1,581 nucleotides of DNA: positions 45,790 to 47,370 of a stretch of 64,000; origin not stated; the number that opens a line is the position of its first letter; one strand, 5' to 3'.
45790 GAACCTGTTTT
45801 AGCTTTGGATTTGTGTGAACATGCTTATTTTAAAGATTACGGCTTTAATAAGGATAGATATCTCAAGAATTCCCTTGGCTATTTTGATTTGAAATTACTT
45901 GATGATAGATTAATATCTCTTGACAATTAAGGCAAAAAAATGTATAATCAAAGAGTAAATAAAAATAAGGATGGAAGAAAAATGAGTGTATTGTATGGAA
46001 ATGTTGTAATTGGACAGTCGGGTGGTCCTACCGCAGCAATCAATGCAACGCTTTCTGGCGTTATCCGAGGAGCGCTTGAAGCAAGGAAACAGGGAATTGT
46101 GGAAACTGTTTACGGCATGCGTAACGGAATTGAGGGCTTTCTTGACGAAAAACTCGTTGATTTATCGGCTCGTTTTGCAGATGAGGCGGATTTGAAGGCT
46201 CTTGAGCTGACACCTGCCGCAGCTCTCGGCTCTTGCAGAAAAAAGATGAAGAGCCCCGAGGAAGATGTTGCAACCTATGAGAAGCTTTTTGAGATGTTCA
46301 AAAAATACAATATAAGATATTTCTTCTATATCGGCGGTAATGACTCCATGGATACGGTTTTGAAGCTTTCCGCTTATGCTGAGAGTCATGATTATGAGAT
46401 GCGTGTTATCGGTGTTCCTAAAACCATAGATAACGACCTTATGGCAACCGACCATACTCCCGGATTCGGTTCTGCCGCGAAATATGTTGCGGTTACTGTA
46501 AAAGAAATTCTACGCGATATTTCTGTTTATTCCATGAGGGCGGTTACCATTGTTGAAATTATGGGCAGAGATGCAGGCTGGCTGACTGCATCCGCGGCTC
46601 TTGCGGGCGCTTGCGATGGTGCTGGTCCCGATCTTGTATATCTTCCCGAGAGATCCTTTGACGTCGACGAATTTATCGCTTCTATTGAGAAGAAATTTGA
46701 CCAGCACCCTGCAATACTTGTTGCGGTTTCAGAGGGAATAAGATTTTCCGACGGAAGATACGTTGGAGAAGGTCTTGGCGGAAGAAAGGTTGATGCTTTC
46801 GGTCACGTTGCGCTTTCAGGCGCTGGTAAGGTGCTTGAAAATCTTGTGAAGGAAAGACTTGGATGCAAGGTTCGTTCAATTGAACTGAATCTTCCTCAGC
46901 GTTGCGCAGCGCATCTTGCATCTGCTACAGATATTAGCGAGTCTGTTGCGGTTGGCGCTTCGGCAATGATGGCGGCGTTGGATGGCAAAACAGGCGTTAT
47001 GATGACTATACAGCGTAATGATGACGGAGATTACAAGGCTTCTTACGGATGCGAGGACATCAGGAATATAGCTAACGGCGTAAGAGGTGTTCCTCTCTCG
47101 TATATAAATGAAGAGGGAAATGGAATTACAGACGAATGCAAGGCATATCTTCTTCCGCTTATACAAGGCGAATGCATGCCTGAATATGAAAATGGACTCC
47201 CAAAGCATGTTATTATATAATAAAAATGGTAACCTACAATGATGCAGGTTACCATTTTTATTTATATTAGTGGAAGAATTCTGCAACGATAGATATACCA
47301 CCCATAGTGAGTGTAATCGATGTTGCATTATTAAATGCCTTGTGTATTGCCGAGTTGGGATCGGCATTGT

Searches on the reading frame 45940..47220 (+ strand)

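Call 10: search_protein_families(library=pfam, proteins=[window:45940-47220:+])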
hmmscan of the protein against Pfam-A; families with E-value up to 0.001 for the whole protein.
window:45940-47220:+ (426 aa): 1 family
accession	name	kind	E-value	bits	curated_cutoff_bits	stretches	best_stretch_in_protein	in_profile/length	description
PF00365.25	PFK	-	3.2e-58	197.7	30.9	1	21-312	1-274/277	Phosphofructokinase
